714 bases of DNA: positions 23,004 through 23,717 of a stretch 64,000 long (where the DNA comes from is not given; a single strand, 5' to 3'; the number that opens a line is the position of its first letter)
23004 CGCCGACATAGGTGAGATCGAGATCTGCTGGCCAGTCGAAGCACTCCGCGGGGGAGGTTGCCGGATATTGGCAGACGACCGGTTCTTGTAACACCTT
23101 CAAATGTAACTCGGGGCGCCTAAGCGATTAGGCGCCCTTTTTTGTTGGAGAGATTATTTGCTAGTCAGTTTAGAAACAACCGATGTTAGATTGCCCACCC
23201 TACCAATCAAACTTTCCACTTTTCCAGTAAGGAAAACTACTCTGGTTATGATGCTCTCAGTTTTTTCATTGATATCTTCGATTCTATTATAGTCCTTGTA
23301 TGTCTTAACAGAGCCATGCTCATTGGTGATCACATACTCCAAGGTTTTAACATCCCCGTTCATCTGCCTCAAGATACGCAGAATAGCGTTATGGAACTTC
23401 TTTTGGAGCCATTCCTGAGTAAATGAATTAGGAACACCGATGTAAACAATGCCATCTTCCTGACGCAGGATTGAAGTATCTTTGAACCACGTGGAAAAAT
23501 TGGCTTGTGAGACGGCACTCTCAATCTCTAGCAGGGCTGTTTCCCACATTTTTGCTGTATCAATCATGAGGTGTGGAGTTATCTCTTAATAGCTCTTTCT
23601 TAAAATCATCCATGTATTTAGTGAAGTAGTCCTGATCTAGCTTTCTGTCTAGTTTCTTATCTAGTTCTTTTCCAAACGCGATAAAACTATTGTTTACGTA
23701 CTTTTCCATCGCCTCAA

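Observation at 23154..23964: Standalone DnaA domain-I-only protein co-transcribed with a helical hypothetical protein in a low-GC islet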

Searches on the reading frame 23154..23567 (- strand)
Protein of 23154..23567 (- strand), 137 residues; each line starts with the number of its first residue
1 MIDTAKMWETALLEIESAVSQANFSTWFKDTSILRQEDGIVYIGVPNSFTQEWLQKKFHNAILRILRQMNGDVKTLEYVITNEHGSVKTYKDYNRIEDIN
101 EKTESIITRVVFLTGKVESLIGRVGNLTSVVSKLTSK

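Call 4: search_protein_families(library=pfam, proteins=[window:23154-23567:-], max_evalue=10)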
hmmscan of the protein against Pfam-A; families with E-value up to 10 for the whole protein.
window:23154-23567:- (137 aa): 3 families
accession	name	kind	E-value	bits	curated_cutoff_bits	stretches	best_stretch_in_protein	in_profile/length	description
PF11638.13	DnaA_N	-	1.1e-13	51.1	24.6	1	6-67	2-64/65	DnaA N-terminal domain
PF23991.1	DUF7310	-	0.007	17.3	40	1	91-132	23-68/83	Coiled-coil region of unknown function (DUF7310)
PF25284.1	DUF7874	-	0.14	12.7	30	1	51-115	14-81/136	Family of unknown function (DUF7874)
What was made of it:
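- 23322..23567 (-): Codons 1-82: DnaA domain I (KH-like alpha/beta fold). Pfam match to residues 6-67 (call 4).
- On DnaA_N domain (PF11638): 51.1 bits against a cut-off of 24.6, E 1.1e-13, profile positions 2-64 of 65 (call 4).
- Checked: DnaA_N (PF11638) matches residues 6-67 over profile positions 2-64 of 65, E 1.1e-13, 51.1 bits against a cut-off of 24.6 (call 4).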

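Call 5: search_protein_families(library=ncbifam, proteins=[window:23154-23567:-], max_evalue=10)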
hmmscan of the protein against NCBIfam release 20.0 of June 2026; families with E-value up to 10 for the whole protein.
window:23154-23567:- (137 aa): 2 families
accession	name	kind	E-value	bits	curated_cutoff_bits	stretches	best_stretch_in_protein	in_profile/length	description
TIGR00362.1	DnaA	equivalog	1.2e-11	44.4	343.9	1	8-96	1-89/437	chromosomal replication initiator protein DnaA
NF005206.0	PRK06672.1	equivalog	4e-08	32.6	416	1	13-87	10-83/341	hypothetical protein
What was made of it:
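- Checked: TIGR00362 DnaA matches only its first 89 positions (call 5).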

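Call 6: search_solved_structures(query=window:23154-23567:-, max_evalue=10, show_alignments=3)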
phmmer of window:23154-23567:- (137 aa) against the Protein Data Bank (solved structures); distinct sequences matched with E-value up to 10: 11.
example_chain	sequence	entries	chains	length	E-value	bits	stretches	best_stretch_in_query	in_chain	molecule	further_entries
4tps_B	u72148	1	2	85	2.7e-09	40.5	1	5-80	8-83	Chromosomal replication initiator protein DnaA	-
8btg_A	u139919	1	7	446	1.4e-08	38.1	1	6-83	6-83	Chromosomal replication initiator protein DnaA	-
2z4r_A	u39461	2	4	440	3.4e-05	27.2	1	9-78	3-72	Chromosomal replication initiator protein dnaA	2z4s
2e0g_A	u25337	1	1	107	0.0053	20.1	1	6-71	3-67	Chromosomal replication initiator protein dnaA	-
2pnv_A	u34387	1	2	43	0.013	18.8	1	93-125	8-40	Small conductance calcium-activated potassium channel protein 2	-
9vu9_A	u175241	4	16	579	0.021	18.2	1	87-133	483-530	Small conductance calcium-activated potassium channel protein 2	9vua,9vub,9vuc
10xa_A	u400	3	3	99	0.17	15.2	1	18-70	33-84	Chromosomal replication initiator protein DnaA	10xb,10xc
8ur7_A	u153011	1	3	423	0.19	15.1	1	87-135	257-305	Trimer head HA,Hemagglutinin HA1 chain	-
10xd_A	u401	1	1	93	0.24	14.8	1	25-71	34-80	Chromosomal replication initiator protein DnaA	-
8dco_A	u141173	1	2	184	0.9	12.9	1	45-87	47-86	GDP-D-glycero-4-keto-D-lyxo-heptose-3,5-epimerase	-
8db5_A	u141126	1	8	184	1.7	12.1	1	46-87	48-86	GDP-D-glycero-4-keto-d-lyxo-heptose-3,5-epimerase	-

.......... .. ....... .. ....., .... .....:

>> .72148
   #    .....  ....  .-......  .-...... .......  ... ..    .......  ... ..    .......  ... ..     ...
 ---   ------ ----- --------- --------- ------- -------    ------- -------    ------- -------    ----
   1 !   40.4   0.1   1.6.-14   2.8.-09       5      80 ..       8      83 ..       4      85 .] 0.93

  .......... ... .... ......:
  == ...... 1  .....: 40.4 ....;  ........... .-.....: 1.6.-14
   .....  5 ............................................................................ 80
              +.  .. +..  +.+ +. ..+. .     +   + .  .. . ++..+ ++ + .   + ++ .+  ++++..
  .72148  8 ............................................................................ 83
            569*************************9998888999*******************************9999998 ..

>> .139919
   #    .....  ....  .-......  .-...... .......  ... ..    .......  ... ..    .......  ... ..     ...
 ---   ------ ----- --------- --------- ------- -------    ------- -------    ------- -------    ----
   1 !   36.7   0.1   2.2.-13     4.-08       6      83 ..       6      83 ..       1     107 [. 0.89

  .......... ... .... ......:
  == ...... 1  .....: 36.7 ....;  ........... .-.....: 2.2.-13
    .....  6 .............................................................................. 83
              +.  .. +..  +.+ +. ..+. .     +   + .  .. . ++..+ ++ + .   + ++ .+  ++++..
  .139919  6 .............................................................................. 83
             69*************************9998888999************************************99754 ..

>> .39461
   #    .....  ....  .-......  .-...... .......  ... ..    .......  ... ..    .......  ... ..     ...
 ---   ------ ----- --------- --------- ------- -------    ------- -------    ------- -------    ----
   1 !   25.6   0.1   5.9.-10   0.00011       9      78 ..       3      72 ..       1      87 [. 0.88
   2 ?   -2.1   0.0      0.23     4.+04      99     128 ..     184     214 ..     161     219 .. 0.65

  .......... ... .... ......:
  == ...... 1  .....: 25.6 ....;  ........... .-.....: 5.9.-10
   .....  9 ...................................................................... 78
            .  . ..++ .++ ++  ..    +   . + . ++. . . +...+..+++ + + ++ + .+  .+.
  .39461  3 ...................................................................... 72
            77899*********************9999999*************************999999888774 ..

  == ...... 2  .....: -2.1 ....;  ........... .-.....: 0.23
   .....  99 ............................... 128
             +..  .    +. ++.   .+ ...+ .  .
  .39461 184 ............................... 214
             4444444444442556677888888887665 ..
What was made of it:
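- Checked: The best solved relatives are DnaA domain I structures 4TPS, 8BTG and 2E0G (call 6).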

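Call 10: find_homologous_proteins(query=window:23154-23567:-)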
Query window:23154-23567:- (137 aa): 28 proteins with E <= 0.001 among 34 candidates.
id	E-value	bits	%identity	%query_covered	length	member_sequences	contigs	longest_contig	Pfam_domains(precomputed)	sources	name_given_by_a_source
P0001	2.1e-82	291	100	100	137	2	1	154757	PF11638.14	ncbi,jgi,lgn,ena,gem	ncbi:MAG: DnaA N-terminal domain-containing protein [Candidatus Paceibacterota bacterium]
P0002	1.8e-38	149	54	97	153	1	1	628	PF11638.14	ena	-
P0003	3.8e-38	148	55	97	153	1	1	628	PF11638.14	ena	-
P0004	1.0e-36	144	80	61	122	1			PF11638.14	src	-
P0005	3.4e-36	142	72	64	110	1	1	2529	PF11638.14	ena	-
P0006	1.1e-35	140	77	61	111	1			PF11638.14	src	-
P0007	1.2e-35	140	73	64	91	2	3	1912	PF11638.14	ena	-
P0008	1.3e-34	137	75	61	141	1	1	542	PF11638.14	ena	-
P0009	3.0e-34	136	79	58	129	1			PF11638.14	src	-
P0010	9.4e-34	134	64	71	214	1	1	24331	PF11638.14,PF00308.25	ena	-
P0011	1.5e-33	133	52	93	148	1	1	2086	PF11638.14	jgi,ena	-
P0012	1.6e-33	133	78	58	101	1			PF11638.14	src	-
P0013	7.4e-33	131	68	64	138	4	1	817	PF11638.14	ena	-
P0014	8.6e-33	131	71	61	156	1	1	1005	PF11638.14,PF00308.25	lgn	-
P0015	9.3e-33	131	71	58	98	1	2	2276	PF11638.14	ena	-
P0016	4.9e-32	129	80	55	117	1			PF11638.14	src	-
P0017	6.6e-32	128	68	64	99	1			PF11638.14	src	-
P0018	1.7e-31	127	66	58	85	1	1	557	PF11638.14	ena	-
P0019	6.3e-31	125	75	55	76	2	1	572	PF11638.14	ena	-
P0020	9.6e-31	124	67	61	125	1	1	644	PF11638.14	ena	-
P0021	1.6e-30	124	52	93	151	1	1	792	PF11638.14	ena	-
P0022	1.0e-28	118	74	50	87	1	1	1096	PF11638.14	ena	-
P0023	6.0e-27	112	65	61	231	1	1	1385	PF11638.14,PF00308.25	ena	-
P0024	7.3e-27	112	71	53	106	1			PF11638.14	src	-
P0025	6.9e-26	109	80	47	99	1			PF11638.14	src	-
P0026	2.9e-24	103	54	65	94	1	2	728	PF11638.14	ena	-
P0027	1.2e-18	85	74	39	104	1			PF11638.14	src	-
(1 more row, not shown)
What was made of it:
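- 23154..23567 (-): DnaA_N-tail gene, 137 aa; its start overlaps the partner's stop by 8 nt. NCBI names the identical protein 'DnaA N-terminal domain-containing protein [Candidatus Paceibacterota bacterium]' (call 10).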

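Call 13: find_encoding_contigs(protein=P0001, flank=10000, max_places=6)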
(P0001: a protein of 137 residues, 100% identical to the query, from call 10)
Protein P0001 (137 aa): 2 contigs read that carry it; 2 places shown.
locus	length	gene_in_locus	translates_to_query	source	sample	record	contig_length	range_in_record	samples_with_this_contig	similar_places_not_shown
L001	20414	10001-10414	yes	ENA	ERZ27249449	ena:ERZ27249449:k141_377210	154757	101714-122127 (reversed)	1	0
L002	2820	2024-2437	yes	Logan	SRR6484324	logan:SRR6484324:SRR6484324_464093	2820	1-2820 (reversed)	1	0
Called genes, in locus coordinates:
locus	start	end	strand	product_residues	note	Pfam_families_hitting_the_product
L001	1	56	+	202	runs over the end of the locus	PF00730:HhH-GPD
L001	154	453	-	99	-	-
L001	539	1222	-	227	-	PF00106:adh_short, PF01370:Epimerase, PF13561:adh_short_C2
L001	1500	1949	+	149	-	PF01625:PMSR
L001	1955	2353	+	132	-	PF03073:TspO_MBR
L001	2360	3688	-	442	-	PF01336:tRNA_anti-codon, PF00152:tRNA-synt_2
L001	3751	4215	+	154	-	PF10648:Gmad2 (weak)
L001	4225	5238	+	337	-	PF01368:DHH, PF02272:DHHA1 (faint)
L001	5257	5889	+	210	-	PF00160:Pro_isomerase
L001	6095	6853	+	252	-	PF12705:PDDEXK_1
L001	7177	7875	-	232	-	PF00072:Response_reg, PF00486:Trans_reg_C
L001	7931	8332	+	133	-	PF00886:Ribosomal_S16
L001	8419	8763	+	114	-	PF13083:KH_KhpA-B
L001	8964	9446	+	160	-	PF01746:tRNA_m1G_MT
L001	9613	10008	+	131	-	-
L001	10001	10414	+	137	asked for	PF11638:DnaA_N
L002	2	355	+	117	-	?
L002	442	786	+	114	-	PF13083:KH_KhpA-B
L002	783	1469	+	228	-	PF01746:tRNA_m1G_MT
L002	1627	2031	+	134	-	-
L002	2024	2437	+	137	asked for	PF11638:DnaA_N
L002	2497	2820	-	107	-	?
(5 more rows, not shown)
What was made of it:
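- The flanking genes are RNA-related (call 13).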

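Call 17: search_protein_families(library=phrogs, proteins=[window:23154-23567:-], max_evalue=1)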
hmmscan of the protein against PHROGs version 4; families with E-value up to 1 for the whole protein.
window:23154-23567:- (137 aa): 4 families
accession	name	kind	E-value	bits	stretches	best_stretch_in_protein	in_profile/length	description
phrog_26369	-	DNA, RNA and nucleotide metabolism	0.00013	22.1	1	11-76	275-342/347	replication initiation protein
phrog_37387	-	unknown function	0.047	14.2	1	5-74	102-164/184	-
phrog_3499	-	head and packaging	0.13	13.5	1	87-132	1-46/85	internal head protein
phrog_29097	-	unknown function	0.25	13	0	90-121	42-73/101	-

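Call 18: search_protein_families(library=padloc, proteins=[window:23154-23567:-], max_evalue=1)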
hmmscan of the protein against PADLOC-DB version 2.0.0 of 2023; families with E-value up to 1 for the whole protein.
window:23154-23567:- (137 aa): 1 family
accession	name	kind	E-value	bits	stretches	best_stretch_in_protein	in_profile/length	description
PDLC01327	Cas8b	-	0.0042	15.4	1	35-109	30-101/140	CAS-I-B; effector_LS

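Call 20: find_related_loci(query=A1, collection=genome_contigs, flank=6000)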
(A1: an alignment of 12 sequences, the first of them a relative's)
Query A1 (137 aa) in genome_contigs; peptide patterns used: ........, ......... (x = any residue, [..] = any of these).
126 stretches matched a pattern; 120 encode a relative of the query (tblastn E <= 1e-3); the best 80 are kept; 80 distinct loci.
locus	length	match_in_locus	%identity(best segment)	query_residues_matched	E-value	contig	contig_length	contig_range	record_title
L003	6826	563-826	78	1-88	1e-43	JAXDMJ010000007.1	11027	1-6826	MAG: Candidatus Parcubacteria bacterium isolate BP_639 scaffold_5871015, whole genome shotgun sequence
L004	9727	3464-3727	75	1-88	9e-43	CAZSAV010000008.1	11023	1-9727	MAG TPA_asm: uncultured Candidatus Saccharibacteria bacterium isolate SRP278252_co2_806 genome assembly, contig: NODE_12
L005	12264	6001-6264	75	1-88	8e-43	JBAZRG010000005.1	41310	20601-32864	MAG: Candidatus Paceibacterota bacterium isolate SO_2017_GW1_142 NODE_4463_length_41310_cov_3.161159_OW334_2017, whole g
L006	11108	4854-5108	73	3-87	2e-42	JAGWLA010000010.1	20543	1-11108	MAG: Patescibacteria group bacterium isolate REEB174 contig-150_2915, whole genome shotgun sequence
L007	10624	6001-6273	73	1-91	1e-42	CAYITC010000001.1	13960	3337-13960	MAG TPA_asm: uncultured Candidatus Saccharibacteria bacterium isolate ERP119705_co3_805 genome assembly, contig: NODE_51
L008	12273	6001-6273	73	1-91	4e-42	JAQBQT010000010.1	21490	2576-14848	MAG: Candidatus Parcubacteria bacterium isolate RYN_380 scaffold_3172126, whole genome shotgun sequence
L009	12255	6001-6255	74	1-85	1e-41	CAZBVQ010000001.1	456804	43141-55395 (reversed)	MAG TPA_asm: uncultured Candidatus Saccharibacteria bacterium isolate SRP133034_co1_10 genome assembly, contig: NODE_1_l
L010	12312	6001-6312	66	1-106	2e-41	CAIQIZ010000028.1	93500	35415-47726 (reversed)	uncultured bacterium isolate AM-2014_bin-3837 genome assembly, contig: bin-3837:28/31, whole genome shotgun sequence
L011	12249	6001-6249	73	1-83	2e-41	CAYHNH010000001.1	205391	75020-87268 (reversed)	MAG TPA_asm: uncultured Candidatus Saccharibacteria bacterium isolate ERP119705_co13_543 genome assembly, contig: NODE_3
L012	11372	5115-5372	73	1-86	2e-41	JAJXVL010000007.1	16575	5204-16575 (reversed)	MAG: bacterium isolate BP5.bin30 NODE_5797_length_16575_cov_2.095148, whole genome shotgun sequence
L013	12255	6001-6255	74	1-85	5e-41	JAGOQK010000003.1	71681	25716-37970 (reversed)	MAG: Candidatus Paceibacterota bacterium isolate Gw_Eff_bin_108 Gw_Eff_487_length_71681_cov_6.138371, whole genome shotg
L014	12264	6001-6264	70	1-88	5e-41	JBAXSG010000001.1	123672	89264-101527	MAG: Candidatus Taylorbacteria bacterium isolate ELA603 MAG603_1, whole genome shotgun sequence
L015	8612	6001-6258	73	1-86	5e-41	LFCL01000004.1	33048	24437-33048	MAG: Parcubacteria bacterium C7867-002 C7867_00315, whole genome shotgun sequence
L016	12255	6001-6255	74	1-85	5e-41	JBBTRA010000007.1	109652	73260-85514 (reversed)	MAG: Patescibacteria group bacterium isolate H41-bin055_1 H41_bin055_1_000000000007, whole genome shotgun sequence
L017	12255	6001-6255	74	1-85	4e-41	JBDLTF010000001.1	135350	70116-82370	MAG: Candidatus Parcubacteria bacterium isolate lajara_2019_sw_WHONDRS-S19S_0034_A_bin.6 scaffold_000004, whole genome s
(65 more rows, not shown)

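Call 27: find_encoding_contigs(protein=P0011, flank=10000)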
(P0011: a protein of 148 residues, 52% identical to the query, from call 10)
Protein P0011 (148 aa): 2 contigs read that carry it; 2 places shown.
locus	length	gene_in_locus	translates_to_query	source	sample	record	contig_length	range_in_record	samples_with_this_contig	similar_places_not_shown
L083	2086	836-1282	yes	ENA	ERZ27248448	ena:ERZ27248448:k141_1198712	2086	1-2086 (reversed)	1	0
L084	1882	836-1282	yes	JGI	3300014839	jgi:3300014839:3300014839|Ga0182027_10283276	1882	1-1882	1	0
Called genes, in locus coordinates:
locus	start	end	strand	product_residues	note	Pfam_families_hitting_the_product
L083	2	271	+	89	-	?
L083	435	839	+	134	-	PF01519:DUF16 (weak)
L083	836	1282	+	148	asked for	PF11638:DnaA_N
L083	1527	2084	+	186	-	?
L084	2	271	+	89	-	?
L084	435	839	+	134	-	PF01519:DUF16 (weak)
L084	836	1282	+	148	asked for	PF11638:DnaA_N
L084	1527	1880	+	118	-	?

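Call 37: predict_structure(alignment_id=A1)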
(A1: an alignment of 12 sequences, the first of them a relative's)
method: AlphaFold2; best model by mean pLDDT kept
length: 137 residues; sequences in the alignment: 12
mean_pLDDT: 69.2   pTM: 0.56
mean pLDDT of the five models: 69.2, 69.0, 68.7, 65.9, 65.3
residues with pLDDT >= 90: 17; 70-90: 60; 50-70: 27; < 50: 33
segments of 3 or more residues with pLDDT < 50: 88-116
pLDDT, mean of each block of 10 residues (from residue 1): 80 81 77 88 87 89 90 90 54 36 41 46 54 53
secondary structure, 60 per line:
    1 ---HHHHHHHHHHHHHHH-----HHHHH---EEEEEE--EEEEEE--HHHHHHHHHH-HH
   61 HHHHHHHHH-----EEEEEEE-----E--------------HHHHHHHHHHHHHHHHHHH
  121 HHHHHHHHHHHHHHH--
elements in order: H4-18 H24-28 E32-37 E40-45 H48-57 H59-69 E75-81 H102-135
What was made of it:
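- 23157..23285 (-): Codons 95-137: heptad coiled-coil tail (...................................), with a = I/T/V and d = I/L. A helix is predicted for residues 102-135 (call 37).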

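Call 40: search_protein_families(library=pfam, proteins=[L083:435-839:+], max_evalue=0.1)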
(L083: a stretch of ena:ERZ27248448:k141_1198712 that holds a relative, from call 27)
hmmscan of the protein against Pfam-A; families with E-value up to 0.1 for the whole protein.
L083:435-839:+ (134 aa): 20 families
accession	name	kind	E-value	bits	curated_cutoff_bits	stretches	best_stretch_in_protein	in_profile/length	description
PF01519.22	DUF16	-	1e-05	26.4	40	1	11-110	14-100/104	Protein of unknown function DUF16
PF07889.17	DUF1664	-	0.00011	22.7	34.6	1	16-107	33-119/124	Protein of unknown function (DUF1664)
PF12128.14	DUF3584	-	0.00035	18.7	31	1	31-128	347-445/1191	Protein of unknown function (DUF3584)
PF04912.19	Dynamitin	-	0.00047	20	31.8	1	81-107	369-395/396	Dynamitin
PF05008.21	V-SNARE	-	0.0016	19.3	25.9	1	20-85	10-76/92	Vesicle transport v-SNARE protein N-terminus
PF02601.20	Exonuc_VII_L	-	0.009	16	35.9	1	30-116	168-255/315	Exonuclease VII, large subunit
PF10167.14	BORCS8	-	0.0099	16.3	25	0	19-77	48-104/112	BLOC-1-related complex sub-unit 8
PF01601.21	CoV_S2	-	0.014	14.5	40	1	23-67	234-278/521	Coronavirus spike glycoprotein S2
PF22735.1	NNH3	-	0.016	15.6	27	1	57-121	151-210/213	NACHT N-terminal Helical domain 3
PF01442.23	Apolipoprotein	-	0.016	15.3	90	1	46-128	5-89/190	Apolipoprotein A1/A4/E domain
PF13747.11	DUF4164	-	0.017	16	27.2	0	84-127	3-46/89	Domain of unknown function (DUF4164)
PF22872.1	DUF7018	-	0.026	15.2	27.8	1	27-113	12-97/116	Domain of unknown function (DUF7018)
PF13075.11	DUF3939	-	0.027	15.1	21.3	1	10-57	50-96/134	Protein of unknown function (DUF3939)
PF01715.23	IPPT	-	0.034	14.2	23.6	1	64-126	126-190/243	IPP transferase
PF04513.17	Baculo_PEP_C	-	0.036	14.6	38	1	40-106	33-95/140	Baculovirus polyhedron envelope protein, PEP, C terminus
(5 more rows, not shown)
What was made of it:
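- On DUF16-type coiled coil (partner protein): The L083 partner scores 26 bits against a cut-off of 40, together with many other generic coiled-coil families (calls 4, 40).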

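Call 41: find_encoding_contigs(protein=P0021, flank=5000)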
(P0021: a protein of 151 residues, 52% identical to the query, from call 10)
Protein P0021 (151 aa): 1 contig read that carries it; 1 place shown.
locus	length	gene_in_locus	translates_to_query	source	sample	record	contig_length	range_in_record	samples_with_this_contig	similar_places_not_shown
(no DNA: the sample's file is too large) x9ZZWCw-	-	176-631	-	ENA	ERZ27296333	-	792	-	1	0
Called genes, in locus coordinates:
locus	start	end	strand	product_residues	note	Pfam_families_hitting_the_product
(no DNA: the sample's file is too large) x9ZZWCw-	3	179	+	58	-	?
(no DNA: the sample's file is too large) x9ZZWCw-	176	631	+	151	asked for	PF11638:DnaA_N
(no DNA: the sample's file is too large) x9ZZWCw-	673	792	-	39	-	?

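Call 42: find_encoding_contigs(protein=P0002, flank=5000)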
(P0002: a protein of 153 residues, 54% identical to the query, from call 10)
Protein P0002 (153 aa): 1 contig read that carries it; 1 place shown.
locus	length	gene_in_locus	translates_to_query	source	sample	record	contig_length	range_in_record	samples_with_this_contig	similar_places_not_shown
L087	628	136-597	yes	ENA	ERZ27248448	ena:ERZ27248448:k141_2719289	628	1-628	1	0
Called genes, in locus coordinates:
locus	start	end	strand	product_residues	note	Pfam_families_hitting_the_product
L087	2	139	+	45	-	?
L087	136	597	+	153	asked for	PF11638:DnaA_N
